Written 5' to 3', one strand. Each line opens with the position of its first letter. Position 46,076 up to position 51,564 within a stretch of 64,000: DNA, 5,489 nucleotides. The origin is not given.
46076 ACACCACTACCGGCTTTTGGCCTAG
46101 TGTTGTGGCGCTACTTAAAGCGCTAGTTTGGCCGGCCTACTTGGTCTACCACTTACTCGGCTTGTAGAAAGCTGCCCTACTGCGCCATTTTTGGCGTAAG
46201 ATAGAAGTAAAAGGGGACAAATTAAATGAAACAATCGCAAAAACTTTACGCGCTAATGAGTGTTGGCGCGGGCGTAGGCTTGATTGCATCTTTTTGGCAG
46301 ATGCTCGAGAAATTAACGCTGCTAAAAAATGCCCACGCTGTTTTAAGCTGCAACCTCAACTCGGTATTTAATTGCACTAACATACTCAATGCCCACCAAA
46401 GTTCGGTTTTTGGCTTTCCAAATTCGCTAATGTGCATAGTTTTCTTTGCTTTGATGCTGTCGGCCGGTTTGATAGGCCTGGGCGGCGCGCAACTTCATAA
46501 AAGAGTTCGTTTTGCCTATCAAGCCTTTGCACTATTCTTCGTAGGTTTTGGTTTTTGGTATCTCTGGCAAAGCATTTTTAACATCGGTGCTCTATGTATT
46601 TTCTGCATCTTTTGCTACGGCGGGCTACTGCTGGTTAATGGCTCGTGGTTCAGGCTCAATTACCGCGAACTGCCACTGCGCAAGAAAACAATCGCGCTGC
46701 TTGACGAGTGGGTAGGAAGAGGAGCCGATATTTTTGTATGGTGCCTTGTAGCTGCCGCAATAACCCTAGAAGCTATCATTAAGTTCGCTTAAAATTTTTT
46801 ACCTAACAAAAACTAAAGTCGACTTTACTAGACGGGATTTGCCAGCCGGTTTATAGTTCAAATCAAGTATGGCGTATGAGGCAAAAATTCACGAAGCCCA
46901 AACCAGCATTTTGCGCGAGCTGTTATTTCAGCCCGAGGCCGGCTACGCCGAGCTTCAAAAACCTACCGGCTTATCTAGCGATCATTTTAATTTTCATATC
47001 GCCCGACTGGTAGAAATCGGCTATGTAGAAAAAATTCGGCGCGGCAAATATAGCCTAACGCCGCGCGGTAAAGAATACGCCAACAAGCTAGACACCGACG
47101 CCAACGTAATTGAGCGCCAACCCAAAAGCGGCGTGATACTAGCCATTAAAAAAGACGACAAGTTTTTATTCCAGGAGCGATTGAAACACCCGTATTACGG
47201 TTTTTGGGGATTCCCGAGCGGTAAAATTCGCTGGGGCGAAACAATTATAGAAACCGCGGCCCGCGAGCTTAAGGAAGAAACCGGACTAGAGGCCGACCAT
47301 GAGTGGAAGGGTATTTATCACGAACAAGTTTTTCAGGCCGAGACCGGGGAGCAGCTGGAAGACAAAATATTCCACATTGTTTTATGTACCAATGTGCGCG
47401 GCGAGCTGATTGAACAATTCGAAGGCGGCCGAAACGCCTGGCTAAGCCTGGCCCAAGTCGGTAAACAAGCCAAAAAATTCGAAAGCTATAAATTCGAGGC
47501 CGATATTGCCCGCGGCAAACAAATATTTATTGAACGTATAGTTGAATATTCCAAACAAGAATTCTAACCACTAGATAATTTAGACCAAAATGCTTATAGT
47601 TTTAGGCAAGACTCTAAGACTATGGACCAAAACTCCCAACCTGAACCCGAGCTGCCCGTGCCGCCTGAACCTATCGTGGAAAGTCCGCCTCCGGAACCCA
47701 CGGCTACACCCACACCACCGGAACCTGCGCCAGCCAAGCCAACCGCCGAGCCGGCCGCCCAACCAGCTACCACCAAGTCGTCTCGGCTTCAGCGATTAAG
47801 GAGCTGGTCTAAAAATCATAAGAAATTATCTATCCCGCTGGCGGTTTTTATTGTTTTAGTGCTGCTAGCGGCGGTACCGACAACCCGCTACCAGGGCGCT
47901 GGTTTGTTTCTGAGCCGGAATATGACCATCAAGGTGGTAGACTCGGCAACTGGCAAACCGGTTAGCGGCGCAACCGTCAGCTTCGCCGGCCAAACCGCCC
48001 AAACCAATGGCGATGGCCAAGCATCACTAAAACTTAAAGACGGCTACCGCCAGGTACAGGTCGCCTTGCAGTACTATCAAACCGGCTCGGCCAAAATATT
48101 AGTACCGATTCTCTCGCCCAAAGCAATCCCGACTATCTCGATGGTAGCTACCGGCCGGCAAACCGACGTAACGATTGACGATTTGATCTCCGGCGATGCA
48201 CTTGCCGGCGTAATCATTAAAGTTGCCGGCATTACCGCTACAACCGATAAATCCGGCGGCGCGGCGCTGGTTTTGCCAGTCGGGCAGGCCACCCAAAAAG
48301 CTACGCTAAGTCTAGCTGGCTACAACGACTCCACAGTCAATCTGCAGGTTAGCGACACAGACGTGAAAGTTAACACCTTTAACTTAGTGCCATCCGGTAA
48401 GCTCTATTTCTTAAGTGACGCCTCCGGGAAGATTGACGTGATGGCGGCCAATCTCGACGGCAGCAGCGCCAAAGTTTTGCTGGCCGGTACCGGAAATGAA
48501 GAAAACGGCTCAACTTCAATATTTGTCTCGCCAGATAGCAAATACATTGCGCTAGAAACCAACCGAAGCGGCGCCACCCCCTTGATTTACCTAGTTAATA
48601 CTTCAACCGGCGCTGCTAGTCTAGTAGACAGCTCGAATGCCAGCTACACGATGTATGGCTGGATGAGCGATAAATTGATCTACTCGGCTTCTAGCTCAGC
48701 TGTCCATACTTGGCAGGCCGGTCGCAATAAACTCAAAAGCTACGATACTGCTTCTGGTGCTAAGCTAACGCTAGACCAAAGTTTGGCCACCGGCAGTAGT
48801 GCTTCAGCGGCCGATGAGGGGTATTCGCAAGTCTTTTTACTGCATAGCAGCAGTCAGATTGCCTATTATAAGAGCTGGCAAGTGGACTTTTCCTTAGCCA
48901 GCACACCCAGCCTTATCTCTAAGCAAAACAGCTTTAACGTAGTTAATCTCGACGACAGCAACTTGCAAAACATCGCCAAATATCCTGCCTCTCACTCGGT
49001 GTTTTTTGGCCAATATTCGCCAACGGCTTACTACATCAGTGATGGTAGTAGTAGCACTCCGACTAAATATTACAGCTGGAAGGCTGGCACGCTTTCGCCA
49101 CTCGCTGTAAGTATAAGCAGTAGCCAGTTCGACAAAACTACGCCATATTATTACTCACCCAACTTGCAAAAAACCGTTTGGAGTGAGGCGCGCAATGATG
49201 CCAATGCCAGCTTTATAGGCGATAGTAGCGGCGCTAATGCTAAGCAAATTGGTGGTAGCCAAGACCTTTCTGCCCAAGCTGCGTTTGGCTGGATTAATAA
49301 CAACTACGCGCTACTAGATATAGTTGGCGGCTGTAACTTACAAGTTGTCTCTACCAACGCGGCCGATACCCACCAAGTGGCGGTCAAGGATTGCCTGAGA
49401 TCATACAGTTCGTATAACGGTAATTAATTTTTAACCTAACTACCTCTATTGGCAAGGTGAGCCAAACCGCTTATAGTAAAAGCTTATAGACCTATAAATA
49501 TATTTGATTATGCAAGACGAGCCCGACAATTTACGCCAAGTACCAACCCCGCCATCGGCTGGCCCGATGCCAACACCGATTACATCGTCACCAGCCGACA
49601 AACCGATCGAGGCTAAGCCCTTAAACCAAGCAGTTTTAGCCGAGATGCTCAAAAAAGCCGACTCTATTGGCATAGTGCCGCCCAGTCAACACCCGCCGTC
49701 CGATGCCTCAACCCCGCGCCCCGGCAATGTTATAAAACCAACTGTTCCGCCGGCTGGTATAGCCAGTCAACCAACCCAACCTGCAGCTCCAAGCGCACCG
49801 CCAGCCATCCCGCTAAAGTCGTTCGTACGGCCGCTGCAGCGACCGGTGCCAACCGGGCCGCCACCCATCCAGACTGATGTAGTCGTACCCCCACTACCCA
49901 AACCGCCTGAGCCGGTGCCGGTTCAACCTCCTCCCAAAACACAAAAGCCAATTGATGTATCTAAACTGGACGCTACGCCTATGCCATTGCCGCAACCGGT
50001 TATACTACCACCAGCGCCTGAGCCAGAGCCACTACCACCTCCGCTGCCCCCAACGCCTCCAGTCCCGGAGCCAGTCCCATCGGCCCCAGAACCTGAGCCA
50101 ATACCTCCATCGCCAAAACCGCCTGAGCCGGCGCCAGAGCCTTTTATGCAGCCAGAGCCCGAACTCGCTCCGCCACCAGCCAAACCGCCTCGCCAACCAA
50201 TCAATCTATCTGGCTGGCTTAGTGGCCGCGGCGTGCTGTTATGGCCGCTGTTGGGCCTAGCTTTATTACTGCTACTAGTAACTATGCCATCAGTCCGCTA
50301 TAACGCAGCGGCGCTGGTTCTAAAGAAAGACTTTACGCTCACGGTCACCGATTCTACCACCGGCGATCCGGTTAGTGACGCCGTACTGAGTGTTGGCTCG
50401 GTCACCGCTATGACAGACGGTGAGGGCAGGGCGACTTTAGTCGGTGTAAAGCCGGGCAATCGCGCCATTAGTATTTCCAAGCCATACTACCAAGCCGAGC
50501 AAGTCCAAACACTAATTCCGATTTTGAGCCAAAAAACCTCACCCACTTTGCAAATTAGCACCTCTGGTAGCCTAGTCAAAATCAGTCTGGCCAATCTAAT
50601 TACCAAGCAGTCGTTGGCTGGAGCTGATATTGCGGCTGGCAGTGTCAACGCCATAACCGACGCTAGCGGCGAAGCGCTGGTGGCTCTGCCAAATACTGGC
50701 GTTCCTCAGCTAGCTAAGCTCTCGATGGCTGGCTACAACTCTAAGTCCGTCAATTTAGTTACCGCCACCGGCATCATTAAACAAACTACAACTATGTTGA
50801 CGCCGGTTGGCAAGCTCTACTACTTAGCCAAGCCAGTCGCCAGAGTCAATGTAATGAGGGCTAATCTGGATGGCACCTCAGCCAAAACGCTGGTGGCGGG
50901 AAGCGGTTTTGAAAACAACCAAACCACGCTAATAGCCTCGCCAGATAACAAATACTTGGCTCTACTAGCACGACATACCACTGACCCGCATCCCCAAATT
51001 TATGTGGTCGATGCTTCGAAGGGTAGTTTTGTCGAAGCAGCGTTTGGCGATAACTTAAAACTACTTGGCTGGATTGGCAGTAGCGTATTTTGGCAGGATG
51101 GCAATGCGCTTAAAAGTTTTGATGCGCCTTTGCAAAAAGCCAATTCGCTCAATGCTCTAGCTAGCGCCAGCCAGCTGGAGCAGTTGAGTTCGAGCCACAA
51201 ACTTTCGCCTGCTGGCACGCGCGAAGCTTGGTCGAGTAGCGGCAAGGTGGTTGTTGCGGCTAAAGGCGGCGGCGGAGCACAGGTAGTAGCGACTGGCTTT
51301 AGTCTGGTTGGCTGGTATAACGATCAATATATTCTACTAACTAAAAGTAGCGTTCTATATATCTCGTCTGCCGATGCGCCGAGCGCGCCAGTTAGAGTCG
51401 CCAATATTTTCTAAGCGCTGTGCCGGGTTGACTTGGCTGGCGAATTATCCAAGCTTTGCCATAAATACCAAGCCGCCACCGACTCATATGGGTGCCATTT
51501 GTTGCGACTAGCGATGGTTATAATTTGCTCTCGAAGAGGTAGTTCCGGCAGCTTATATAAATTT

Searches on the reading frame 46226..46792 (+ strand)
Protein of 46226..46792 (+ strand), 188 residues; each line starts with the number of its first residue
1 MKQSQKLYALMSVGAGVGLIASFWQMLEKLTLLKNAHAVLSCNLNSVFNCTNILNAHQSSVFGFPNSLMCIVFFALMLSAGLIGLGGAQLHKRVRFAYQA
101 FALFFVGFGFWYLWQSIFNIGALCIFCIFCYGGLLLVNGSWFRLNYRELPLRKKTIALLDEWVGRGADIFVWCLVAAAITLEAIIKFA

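Call 56: search_protein_families(library=pfam, proteins=[window:46226-46792:+], max_evalue=0.001)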
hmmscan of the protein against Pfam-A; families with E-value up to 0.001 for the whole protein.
window:46226-46792:+ (188 aa): 1 family
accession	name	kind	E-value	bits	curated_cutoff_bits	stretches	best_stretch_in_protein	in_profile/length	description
PF07884.19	VKOR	-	8.6e-25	87.9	27.5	1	10-131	2-123/134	Vitamin K epoxide reductase family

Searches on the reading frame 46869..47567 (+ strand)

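Call 56: search_protein_families(library=pfam, proteins=[window:46869-47567:+], max_evalue=0.001)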
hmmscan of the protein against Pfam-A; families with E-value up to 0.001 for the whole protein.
window:46869-47567:+ (232 aa): 5 families
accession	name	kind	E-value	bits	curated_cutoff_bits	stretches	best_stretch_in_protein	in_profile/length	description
PF00293.34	NUDIX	-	1.3e-17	64.5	21.1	1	88-205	7-126/134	NUDIX domain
PF24038.1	DUF7347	-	0.00034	21.2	27.6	1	8-71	10-74/77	Domain of unknown function (DUF7347)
PF14815.12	NUDIX_4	-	0.00053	20.2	35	1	89-149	2-59/113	NUDIX domain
PF14338.12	Mrr_N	-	0.00054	20.5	29.5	0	32-71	43-85/87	Mrr N-terminal domain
PF13338.12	AbiEi_4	-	0.00091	19.7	25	0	27-63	17-48/49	Transcriptional regulator, AbiEi antitoxin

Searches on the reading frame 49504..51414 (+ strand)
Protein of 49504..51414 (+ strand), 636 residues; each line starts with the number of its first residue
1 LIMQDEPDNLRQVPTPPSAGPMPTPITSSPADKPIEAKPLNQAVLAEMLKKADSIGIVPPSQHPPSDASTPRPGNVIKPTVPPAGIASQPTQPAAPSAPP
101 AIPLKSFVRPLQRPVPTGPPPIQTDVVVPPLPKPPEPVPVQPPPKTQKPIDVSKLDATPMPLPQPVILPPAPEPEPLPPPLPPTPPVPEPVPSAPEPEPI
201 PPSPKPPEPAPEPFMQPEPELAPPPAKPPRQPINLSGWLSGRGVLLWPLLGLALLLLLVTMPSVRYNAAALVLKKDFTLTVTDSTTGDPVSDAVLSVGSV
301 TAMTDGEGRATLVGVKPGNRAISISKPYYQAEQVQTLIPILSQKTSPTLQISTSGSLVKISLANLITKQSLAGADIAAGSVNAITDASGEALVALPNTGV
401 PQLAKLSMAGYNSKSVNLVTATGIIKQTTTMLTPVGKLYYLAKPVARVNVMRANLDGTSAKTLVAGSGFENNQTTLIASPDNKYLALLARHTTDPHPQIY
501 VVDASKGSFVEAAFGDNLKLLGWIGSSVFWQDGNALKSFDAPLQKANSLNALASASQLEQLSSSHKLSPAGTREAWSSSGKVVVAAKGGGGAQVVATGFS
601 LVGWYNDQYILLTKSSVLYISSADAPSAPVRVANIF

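Call 23: find_encoding_contigs(protein=window:49504-51414:+, flank=10000, max_places=2)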
Protein window:49504-51414:+ (636 aa): no gene with exactly this product is on record in the collection.

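Call 56: search_protein_families(library=pfam, proteins=[window:49504-51414:+], max_evalue=0.001)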
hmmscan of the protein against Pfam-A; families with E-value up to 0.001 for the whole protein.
window:49504-51414:+ (636 aa): 1 family
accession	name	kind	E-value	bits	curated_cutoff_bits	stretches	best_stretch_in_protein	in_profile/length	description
PF13620.12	CarboxypepD_reg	-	8.5e-08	32.9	32.3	1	280-336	5-66/82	Carboxypeptidase regulatory-like domain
